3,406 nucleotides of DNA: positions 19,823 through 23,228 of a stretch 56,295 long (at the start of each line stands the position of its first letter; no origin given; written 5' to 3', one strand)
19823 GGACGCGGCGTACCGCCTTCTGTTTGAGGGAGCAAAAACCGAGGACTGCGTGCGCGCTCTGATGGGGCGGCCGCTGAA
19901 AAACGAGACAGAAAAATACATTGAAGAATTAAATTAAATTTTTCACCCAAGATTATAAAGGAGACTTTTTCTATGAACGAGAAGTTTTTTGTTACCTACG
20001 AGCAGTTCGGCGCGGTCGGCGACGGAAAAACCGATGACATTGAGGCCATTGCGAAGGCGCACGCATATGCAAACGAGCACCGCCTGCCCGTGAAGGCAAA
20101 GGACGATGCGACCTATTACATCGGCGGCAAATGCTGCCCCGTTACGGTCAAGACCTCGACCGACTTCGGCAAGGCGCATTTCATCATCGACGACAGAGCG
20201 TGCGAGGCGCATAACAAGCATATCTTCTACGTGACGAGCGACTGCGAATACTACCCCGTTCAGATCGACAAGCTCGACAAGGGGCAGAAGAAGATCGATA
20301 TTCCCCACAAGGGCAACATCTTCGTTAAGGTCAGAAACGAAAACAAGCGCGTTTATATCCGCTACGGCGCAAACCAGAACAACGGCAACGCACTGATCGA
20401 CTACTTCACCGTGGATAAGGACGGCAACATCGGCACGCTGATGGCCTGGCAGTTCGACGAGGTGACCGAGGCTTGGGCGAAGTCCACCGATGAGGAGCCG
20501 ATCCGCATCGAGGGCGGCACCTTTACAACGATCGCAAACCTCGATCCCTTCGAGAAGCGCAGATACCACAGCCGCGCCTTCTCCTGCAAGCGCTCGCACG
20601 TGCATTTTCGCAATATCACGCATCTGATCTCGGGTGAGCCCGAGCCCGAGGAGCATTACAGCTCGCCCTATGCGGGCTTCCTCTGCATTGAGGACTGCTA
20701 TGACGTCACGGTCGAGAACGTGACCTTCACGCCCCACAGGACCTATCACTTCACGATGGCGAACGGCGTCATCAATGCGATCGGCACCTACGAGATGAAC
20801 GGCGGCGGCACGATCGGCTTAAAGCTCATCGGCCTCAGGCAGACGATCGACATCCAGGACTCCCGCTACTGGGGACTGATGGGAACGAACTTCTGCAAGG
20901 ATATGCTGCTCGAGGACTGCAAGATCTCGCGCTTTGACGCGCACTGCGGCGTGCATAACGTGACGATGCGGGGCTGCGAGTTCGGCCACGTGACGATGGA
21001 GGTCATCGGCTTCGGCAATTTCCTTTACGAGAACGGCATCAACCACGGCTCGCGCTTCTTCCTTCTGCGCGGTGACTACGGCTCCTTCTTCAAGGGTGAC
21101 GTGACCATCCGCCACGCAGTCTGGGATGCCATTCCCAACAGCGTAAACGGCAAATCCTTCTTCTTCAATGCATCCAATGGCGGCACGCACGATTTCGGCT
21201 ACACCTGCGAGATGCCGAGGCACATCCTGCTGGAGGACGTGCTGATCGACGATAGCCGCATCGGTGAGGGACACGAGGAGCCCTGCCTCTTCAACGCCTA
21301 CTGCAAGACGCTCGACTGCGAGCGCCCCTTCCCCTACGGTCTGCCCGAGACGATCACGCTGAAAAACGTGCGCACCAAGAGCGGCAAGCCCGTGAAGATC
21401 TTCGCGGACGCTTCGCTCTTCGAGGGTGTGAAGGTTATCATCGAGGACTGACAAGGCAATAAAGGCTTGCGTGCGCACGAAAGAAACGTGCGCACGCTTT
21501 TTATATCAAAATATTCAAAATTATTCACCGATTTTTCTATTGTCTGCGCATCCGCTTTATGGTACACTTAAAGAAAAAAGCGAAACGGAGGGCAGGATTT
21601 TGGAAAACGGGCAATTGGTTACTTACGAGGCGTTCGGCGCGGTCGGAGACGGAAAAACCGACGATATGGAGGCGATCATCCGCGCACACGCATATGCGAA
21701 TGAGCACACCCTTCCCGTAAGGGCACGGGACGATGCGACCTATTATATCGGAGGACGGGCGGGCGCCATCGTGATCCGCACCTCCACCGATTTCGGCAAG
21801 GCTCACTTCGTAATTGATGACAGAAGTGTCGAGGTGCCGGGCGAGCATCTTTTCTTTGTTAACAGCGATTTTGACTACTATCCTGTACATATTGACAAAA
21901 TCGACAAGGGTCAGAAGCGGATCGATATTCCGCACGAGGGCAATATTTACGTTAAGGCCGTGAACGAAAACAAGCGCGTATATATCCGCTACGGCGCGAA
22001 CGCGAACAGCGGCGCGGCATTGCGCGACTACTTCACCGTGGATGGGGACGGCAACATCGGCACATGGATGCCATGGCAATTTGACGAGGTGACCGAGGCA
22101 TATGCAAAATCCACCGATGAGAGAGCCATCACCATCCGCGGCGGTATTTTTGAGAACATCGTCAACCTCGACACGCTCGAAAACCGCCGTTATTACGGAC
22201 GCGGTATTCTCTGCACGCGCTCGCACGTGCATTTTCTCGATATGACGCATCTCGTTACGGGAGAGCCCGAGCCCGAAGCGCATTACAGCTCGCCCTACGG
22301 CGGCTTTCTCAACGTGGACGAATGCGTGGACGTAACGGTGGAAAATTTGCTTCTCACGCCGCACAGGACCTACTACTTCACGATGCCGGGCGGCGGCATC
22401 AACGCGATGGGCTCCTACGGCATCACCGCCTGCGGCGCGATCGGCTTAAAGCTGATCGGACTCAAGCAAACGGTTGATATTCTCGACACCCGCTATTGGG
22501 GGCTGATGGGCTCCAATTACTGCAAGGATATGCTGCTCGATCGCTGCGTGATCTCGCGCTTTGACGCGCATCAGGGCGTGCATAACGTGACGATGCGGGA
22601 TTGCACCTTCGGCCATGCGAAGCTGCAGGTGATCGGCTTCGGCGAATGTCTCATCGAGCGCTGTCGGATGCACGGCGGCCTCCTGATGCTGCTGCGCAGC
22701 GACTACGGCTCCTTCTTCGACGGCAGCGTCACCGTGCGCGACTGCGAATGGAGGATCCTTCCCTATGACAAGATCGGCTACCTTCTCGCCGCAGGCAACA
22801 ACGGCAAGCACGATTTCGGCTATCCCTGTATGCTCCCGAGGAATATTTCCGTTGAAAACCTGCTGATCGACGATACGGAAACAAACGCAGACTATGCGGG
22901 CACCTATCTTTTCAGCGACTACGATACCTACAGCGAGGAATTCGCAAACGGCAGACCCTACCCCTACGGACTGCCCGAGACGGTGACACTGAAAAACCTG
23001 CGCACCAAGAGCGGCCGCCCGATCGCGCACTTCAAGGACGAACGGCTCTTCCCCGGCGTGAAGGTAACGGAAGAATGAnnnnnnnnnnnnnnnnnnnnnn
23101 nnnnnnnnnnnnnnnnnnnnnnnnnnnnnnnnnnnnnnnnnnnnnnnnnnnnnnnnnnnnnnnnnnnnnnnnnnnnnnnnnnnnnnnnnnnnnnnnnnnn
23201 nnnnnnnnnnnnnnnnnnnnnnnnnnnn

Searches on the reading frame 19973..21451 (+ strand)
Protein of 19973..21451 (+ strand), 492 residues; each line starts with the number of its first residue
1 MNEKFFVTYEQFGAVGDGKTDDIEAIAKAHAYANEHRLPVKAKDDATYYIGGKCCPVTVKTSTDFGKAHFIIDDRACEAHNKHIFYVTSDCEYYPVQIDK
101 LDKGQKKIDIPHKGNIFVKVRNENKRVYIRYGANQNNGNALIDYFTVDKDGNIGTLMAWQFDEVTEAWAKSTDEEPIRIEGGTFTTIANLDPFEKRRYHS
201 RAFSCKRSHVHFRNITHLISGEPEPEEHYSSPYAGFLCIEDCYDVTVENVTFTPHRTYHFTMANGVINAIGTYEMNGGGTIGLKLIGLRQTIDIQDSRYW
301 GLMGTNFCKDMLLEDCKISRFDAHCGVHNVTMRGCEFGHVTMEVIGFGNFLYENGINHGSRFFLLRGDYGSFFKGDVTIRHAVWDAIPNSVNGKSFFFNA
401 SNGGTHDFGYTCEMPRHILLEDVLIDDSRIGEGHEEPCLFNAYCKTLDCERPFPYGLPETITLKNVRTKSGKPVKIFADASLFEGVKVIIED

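Call 9: search_protein_families(library=pfam, proteins=[window:19973-21451:+])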
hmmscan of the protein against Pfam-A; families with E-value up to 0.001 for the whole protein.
window:19973-21451:+ (492 aa): 0 families

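Call 16: find_encoding_contigs(protein=window:19973-21451:+, flank=6000, max_places=10)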
Protein window:19973-21451:+ (492 aa): 1 contig read that carries it; 1 place shown.
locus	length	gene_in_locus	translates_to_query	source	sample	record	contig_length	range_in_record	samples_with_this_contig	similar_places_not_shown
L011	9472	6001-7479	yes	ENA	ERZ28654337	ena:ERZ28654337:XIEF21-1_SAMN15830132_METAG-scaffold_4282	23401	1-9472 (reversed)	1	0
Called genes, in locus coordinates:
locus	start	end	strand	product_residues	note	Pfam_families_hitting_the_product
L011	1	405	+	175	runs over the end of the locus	PF12822:ECF_trnsprt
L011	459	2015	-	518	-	PF03853:YjeF_N, PF01256:Carb_kinase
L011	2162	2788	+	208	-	PF13189:Cytidylate_kin2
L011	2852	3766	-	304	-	PF00483:NTP_transferase (weak)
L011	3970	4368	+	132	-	PF02699:YajC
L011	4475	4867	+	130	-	-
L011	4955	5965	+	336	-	PF01210:NAD_Gly3P_dh_N, PF02558:ApbA, PF03446:NAD_binding_2 (weak), PF03807:F420_oxidored, PF07479:NAD_Gly3P_dh_C, PF20618:GPD_NAD_C_bact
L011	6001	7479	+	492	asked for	-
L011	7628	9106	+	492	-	-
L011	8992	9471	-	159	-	?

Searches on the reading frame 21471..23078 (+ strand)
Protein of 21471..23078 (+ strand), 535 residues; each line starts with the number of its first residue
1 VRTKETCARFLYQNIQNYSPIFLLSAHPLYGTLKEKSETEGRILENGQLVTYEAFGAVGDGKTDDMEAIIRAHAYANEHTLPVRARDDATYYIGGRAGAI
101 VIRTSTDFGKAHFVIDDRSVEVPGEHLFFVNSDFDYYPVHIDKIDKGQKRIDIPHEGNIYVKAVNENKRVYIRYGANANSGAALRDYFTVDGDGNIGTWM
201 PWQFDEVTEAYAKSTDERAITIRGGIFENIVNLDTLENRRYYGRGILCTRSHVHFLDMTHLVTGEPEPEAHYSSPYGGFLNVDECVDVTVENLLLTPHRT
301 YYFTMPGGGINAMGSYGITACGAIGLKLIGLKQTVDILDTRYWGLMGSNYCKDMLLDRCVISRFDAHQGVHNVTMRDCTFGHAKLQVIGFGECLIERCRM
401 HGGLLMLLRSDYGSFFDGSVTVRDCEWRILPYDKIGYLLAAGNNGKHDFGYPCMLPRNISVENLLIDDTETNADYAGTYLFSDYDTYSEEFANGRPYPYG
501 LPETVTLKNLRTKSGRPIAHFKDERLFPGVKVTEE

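Call 9: search_protein_families(library=pfam, proteins=[window:21471-23078:+])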
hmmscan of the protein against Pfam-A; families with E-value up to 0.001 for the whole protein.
window:21471-23078:+ (535 aa): 0 families

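Call 13: find_encoding_contigs(protein=window:21471-23078:+, flank=6000, max_places=10)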
Protein window:21471-23078:+ (535 aa): no gene with exactly this product is on record in the collection.

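Call 75: find_homologous_proteins(query=window:21600-23078:+, max_evalue=1e-50)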
Query window:21600-23078:+ (492 aa): 2777 proteins with E <= 1e-50 among 7657 candidates; the best 120 are listed.
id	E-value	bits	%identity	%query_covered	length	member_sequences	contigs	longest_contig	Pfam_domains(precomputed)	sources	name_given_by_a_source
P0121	0.0e+0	1150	99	100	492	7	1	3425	-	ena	-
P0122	9.5e-272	920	79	100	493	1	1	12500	-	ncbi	-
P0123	9.1e-269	910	78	100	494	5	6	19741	-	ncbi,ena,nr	ncbi:MAG: hypothetical protein J6K14_06655 [Clostridia bacterium]|nr:hypothetical protein [Clostridi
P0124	2.2e-268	909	77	100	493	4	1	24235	-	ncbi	-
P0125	2.1e-264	896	76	100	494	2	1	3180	-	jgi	jgi:hypothetical protein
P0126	3.6e-264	895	75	100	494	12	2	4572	-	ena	-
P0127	4.1e-263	892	76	100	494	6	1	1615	-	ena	-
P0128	3.1e-262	889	74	100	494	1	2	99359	-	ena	-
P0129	2.4e-255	866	74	100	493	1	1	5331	-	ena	-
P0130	8.6e-233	792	67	99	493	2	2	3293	-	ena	-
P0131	1.6e-215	735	63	100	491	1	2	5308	-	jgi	-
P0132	2.1e-210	718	63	100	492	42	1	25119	-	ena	-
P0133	5.2e-206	703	62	100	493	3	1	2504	-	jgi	-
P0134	2.4e-205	701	62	99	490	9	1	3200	-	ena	-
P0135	2.5e-205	701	62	100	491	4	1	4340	-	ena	-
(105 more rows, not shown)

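Call 76: find_encoding_contigs(protein=P0123, flank=4000, max_places=8)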
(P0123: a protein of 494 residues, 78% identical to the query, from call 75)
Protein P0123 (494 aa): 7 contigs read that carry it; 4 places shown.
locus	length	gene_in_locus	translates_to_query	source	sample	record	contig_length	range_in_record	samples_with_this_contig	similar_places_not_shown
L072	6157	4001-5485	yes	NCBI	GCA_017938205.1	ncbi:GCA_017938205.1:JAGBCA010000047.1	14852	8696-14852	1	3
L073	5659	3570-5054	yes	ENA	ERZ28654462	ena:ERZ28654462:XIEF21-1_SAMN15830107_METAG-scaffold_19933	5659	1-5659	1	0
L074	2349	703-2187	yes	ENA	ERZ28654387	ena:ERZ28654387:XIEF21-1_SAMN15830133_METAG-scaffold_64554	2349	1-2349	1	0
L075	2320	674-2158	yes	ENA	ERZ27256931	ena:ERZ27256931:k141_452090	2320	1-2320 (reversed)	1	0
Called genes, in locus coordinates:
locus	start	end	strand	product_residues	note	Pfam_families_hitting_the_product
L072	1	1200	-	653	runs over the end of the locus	-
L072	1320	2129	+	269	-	PF07883:Cupin_2 (weak), PF02311:AraC_binding, PF12833:HTH_18, PF00165:HTH_AraC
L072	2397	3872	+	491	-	-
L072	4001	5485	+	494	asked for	-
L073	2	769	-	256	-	?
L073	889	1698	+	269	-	PF07883:Cupin_2 (weak), PF02311:AraC_binding, PF12833:HTH_18, PF00165:HTH_AraC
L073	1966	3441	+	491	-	-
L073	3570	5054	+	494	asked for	-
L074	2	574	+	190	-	?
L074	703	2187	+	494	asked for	-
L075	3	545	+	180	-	?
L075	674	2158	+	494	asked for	-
